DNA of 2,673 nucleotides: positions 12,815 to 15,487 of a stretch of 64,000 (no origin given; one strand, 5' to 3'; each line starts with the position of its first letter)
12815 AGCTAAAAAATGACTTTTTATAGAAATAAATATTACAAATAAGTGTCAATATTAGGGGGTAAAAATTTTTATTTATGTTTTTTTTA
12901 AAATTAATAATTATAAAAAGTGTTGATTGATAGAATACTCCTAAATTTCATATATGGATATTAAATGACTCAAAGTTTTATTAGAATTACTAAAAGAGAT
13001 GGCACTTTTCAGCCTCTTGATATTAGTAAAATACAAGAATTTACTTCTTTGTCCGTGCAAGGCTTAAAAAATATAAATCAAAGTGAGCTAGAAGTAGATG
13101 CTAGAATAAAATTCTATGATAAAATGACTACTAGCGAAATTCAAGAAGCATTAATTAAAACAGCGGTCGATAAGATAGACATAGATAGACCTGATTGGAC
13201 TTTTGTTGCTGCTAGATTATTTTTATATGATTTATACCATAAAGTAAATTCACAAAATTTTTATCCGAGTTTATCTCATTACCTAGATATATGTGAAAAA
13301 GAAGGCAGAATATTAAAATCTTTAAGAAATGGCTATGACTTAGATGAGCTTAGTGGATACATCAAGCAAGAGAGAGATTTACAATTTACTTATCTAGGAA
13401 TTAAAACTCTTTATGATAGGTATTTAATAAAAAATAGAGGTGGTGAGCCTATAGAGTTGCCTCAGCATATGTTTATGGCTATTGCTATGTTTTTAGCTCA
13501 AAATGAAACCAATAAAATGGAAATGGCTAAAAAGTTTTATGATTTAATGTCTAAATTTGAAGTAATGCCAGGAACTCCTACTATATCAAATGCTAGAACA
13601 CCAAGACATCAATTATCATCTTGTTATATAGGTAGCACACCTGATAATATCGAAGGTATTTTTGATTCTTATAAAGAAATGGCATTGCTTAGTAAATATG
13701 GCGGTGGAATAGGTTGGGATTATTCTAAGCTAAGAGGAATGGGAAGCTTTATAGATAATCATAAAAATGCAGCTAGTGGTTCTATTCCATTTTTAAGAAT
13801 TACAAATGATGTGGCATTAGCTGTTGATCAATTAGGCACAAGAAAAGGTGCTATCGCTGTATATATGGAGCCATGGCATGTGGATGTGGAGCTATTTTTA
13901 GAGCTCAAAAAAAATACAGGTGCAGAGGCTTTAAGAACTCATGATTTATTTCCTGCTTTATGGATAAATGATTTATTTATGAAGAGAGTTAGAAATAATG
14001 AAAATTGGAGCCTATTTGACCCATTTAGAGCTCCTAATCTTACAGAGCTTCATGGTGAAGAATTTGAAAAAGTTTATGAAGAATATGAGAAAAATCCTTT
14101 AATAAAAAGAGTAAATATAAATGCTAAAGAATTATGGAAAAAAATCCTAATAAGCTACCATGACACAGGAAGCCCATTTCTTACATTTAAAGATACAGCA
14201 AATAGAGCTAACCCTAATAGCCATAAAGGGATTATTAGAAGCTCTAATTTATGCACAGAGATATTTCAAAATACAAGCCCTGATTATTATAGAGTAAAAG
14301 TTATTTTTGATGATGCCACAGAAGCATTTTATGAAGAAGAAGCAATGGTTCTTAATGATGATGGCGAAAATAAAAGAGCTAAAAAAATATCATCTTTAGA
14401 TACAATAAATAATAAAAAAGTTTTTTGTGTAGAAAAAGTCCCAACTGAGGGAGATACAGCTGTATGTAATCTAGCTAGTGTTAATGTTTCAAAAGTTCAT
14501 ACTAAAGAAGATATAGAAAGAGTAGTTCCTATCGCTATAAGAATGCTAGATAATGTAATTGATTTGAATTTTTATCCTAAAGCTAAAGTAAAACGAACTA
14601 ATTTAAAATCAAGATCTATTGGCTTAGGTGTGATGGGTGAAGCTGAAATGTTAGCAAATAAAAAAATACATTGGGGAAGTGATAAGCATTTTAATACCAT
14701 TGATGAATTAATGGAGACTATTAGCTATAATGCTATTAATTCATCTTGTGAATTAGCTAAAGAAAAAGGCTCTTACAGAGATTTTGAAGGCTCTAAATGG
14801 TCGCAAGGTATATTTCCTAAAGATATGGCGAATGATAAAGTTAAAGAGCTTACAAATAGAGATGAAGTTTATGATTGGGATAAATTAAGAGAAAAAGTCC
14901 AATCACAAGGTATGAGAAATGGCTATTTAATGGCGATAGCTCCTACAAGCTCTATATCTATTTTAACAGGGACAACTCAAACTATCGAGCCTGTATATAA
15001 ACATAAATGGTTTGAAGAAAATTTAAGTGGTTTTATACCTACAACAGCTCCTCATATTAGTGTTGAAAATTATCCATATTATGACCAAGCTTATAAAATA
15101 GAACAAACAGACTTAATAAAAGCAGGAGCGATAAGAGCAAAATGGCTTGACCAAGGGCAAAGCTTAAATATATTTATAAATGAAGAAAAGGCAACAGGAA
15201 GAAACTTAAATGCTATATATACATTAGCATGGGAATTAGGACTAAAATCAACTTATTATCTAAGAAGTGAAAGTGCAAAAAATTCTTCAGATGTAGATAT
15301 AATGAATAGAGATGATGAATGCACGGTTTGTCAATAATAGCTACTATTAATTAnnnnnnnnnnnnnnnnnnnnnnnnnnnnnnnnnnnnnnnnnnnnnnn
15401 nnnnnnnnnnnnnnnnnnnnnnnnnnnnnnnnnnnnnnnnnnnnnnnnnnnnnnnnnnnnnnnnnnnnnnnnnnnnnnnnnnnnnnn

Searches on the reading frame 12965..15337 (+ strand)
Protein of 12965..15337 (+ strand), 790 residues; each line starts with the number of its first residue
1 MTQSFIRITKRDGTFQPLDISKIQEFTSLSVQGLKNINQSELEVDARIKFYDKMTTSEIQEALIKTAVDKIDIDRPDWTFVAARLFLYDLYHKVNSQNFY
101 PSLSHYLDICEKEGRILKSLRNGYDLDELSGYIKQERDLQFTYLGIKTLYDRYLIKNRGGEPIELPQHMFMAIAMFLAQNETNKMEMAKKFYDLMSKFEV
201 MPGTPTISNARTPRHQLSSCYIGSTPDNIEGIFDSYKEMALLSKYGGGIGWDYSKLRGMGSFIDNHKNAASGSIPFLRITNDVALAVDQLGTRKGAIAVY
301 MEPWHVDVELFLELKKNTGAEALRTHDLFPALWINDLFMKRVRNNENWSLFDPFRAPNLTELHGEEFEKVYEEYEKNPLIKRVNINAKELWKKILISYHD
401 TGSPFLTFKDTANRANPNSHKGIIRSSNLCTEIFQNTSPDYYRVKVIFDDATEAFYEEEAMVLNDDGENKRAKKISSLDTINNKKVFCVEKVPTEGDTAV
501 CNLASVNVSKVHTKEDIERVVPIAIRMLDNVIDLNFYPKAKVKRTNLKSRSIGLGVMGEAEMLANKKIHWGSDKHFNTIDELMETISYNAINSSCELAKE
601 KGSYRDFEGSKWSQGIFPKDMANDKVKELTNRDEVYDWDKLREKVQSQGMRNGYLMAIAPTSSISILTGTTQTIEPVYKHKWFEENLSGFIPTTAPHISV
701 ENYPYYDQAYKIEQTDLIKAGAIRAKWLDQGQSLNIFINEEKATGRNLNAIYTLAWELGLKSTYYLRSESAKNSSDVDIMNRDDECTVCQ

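Call 14: search_protein_families(library=ncbifam, proteins=[window:12965-15337:+])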
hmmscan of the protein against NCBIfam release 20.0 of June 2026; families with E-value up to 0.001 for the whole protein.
window:12965-15337:+ (790 aa): 20 families
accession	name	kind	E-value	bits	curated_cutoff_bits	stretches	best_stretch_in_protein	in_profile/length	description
NF006279.0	PRK08447.1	equivalog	0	1383.9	1082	1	6-790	2-789/789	ribonucleoside-diphosphate reductase subunit alpha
NF005483.0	PRK07088.1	equivalog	1.1e-207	691.8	1214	2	6-451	3-479/764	ribonucleoside-diphosphate reductase subunit alpha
NF005544.0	PRK07207.1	equivalog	1.5e-207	691.6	965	3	3-440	146-598/965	ribonucleoside-diphosphate reductase subunit alpha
NF009028.0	PRK12364.1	equivalog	4e-193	643.7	1377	2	52-439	141-542/842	ribonucleoside-diphosphate reductase subunit alpha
TIGR02506.1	NrdE_NrdA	equivalog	2.2e-189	630.9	341.05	1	143-768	1-615/616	ribonucleoside-diphosphate reductase subunit alpha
NF006665.0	PRK09209.1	equivalog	1.5e-188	628.6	1057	2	23-449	27-476/761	ribonucleoside-diphosphate reductase subunit alpha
NF009029.0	PRK12365.1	equivalog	4.5e-170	567.9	1350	3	6-439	236-680/1046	ribonucleoside-diphosphate reductase subunit alpha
NF005101.0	PRK06539.1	equivalog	1.1e-151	506.6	988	3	6-435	3-446/822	ribonucleoside-diphosphate reductase subunit alpha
NF006578.0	PRK09103.1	equivalog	9.8e-121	404.1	813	2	5-439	4-448/761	class 1a ribonucleoside-diphosphate reductase subunit alpha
TIGR04170.1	RNR_1b_NrdE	exception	1.8e-102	343.8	750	2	107-449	49-393/698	class 1b ribonucleoside-diphosphate reductase subunit alpha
TIGR02504.1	NrdJ_Z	equivalog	2.1e-100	337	399.95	2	147-434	3-286/606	adenosylcobalamin-dependent ribonucleoside-diphosphate reductase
NF006577.0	PRK09102.1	equivalog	2.6e-98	329.8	620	4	133-441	17-294/604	ribonucleoside-diphosphate reductase subunit alpha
NF006417.0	PRK08665.1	equivalog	1.6e-85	287.9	961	2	136-432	7-282/759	vitamin B12-dependent ribonucleotide reductase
NF005010.0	PRK06406.1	subfamily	3.3e-64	217.4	1125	2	177-432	209-438/771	vitamin B12-dependent ribonucleotide reductase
TIGR02510.1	NrdE-prime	equivalog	3.9e-51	174.2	602.25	5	169-321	40-190/560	ribonucleoside-diphosphate reductase subunit alpha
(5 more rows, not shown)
